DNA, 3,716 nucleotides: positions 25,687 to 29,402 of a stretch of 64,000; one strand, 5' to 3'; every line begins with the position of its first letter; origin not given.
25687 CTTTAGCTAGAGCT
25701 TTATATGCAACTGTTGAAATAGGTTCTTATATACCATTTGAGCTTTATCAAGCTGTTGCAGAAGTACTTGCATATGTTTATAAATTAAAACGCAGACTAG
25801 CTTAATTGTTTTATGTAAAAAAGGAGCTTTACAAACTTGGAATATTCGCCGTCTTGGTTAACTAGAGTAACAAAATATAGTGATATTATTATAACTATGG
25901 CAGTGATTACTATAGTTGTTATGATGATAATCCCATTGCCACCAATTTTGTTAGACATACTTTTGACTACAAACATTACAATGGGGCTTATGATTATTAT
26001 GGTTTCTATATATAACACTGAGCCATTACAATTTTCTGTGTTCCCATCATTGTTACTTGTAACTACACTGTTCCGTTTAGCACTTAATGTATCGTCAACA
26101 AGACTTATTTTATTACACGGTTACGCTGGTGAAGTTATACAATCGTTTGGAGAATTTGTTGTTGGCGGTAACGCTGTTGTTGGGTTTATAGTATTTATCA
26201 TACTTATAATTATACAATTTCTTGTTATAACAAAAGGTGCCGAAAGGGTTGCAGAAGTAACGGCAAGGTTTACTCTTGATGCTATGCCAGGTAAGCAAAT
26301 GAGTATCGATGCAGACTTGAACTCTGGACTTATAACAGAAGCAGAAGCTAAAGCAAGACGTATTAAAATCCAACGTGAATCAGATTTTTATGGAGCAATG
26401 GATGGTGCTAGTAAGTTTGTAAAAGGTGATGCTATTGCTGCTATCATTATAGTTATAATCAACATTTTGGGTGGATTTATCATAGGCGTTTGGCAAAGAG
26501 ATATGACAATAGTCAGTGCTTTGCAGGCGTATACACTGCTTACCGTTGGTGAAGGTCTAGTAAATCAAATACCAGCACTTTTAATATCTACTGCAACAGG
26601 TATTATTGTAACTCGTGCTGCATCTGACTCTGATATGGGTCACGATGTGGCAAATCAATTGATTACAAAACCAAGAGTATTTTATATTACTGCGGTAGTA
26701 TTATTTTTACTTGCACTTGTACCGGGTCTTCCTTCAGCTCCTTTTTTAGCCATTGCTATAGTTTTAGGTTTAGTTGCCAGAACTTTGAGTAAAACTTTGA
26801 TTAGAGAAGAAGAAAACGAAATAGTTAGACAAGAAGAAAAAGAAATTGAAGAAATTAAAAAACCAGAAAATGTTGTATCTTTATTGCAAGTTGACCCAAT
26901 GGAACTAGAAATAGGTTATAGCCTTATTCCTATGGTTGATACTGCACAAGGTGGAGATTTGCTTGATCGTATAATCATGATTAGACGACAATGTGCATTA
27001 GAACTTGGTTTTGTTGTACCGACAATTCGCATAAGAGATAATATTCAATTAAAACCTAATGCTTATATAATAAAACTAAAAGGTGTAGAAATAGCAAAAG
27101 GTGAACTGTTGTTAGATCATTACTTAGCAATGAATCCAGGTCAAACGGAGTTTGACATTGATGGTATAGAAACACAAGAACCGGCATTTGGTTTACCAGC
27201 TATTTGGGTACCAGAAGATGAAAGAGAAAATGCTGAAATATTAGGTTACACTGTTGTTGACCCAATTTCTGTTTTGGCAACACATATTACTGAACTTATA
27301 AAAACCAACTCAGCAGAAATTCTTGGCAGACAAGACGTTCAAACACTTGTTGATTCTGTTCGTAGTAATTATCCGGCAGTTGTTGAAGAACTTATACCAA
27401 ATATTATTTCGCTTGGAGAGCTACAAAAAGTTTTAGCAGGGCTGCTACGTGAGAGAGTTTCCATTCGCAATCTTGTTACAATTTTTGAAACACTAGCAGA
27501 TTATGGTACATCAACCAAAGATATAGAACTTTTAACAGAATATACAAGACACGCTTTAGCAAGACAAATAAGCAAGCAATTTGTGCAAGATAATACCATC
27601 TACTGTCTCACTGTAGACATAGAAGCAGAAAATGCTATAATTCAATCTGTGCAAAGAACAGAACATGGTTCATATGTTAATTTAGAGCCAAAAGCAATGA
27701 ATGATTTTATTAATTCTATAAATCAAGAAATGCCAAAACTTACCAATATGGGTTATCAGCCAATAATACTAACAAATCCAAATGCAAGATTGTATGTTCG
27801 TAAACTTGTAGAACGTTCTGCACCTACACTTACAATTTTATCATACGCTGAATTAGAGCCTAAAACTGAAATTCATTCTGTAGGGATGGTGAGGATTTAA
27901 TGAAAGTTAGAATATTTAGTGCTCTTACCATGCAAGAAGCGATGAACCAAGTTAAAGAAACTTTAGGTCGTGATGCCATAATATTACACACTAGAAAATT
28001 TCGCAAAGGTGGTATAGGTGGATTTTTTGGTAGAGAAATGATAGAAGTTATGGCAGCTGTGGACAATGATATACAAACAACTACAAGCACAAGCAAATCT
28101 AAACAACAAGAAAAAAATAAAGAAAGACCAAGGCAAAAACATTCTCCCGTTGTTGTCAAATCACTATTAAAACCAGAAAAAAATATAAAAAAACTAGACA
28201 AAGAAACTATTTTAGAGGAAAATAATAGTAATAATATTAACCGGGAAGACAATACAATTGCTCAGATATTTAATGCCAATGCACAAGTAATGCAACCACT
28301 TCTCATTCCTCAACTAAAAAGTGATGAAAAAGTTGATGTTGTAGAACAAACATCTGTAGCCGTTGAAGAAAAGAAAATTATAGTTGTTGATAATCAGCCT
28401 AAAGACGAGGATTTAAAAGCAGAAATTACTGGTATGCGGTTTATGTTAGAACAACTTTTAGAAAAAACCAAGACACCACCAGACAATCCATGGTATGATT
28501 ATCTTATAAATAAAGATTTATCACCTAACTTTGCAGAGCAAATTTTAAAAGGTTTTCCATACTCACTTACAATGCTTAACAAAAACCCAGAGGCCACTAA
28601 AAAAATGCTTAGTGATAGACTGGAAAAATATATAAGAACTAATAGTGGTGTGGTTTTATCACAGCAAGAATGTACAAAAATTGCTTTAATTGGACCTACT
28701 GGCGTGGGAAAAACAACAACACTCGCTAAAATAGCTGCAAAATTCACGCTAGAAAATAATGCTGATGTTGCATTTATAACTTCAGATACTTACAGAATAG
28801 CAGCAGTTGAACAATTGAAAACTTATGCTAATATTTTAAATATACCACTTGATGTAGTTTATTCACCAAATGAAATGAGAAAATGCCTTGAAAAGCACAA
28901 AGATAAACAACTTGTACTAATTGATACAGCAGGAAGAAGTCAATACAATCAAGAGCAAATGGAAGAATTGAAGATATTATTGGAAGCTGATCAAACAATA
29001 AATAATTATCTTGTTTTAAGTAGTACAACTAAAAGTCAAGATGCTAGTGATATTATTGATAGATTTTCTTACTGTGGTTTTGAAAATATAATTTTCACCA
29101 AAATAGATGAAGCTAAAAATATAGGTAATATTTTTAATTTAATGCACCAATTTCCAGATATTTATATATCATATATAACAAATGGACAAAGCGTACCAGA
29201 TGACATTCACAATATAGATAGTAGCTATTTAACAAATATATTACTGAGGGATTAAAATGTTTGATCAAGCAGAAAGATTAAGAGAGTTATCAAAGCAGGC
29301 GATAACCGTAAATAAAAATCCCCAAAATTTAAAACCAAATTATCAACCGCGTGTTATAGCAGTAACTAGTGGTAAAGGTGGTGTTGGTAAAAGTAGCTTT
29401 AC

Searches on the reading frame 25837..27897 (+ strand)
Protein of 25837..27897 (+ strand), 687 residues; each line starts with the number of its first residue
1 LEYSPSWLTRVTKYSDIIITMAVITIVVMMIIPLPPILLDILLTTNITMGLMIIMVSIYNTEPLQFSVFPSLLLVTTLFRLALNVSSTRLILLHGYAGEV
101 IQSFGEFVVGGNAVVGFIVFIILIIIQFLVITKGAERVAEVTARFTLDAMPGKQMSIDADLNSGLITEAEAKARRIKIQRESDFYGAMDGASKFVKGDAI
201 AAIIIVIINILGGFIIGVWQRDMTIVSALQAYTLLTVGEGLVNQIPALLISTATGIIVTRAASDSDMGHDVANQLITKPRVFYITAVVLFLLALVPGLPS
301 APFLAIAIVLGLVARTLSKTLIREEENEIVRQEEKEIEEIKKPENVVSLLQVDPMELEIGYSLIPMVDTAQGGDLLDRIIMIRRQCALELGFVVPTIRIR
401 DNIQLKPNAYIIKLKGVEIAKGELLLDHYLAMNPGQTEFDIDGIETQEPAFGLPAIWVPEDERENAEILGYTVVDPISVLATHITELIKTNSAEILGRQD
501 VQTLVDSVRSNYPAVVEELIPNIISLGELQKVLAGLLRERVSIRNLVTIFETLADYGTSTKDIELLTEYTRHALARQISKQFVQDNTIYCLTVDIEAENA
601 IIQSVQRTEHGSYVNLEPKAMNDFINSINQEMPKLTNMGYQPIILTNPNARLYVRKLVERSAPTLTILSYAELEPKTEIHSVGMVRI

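Call 51: search_protein_families(library=pfam, proteins=[window:25837-27897:+], max_evalue=0.001)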
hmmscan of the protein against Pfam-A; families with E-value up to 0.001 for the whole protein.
window:25837-27897:+ (687 aa): 1 family
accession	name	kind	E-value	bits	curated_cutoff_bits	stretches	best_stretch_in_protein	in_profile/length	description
PF00771.25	FHIPEP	-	5.2e-282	937.6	29.1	1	26-677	1-656/657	FHIPEP family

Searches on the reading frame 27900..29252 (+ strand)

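Call 51: search_protein_families(library=pfam, proteins=[window:27900-29252:+], max_evalue=0.001)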
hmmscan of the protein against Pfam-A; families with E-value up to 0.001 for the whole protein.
window:27900-29252:+ (451 aa): 8 families
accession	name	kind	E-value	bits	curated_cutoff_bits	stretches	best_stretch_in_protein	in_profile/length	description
PF00448.28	SRP54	-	7.1e-41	140.4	22.7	1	260-449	3-195/196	SRP54-type protein, GTPase domain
PF13401.12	AAA_22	-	2.6e-06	28.2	27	1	258-369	5-116/130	AAA domain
PF20720.3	nSTAND3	-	0.00012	22.2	27.2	1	260-367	19-98/155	Novel STAND NTPase 3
PF25199.1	nSTAND_NTPase5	-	0.00025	21.3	34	1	254-305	37-89/145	Novel STAND NTPase 5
PF01926.29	MMR_HSR1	-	0.00026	21.5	21.9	1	260-364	1-77/113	50S ribosome-binding GTPase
PF00004.35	AAA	-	0.00046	21.1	21.2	0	262-383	2-115/131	ATPase family associated with various cellular activities (AAA)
PF13207.12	AAA_17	-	0.00046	20.9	27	0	265-369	2-104/136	AAA domain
PF04851.21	ResIII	-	0.0006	20.2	22.5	1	246-371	20-114/164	Type III restriction enzyme, res subunit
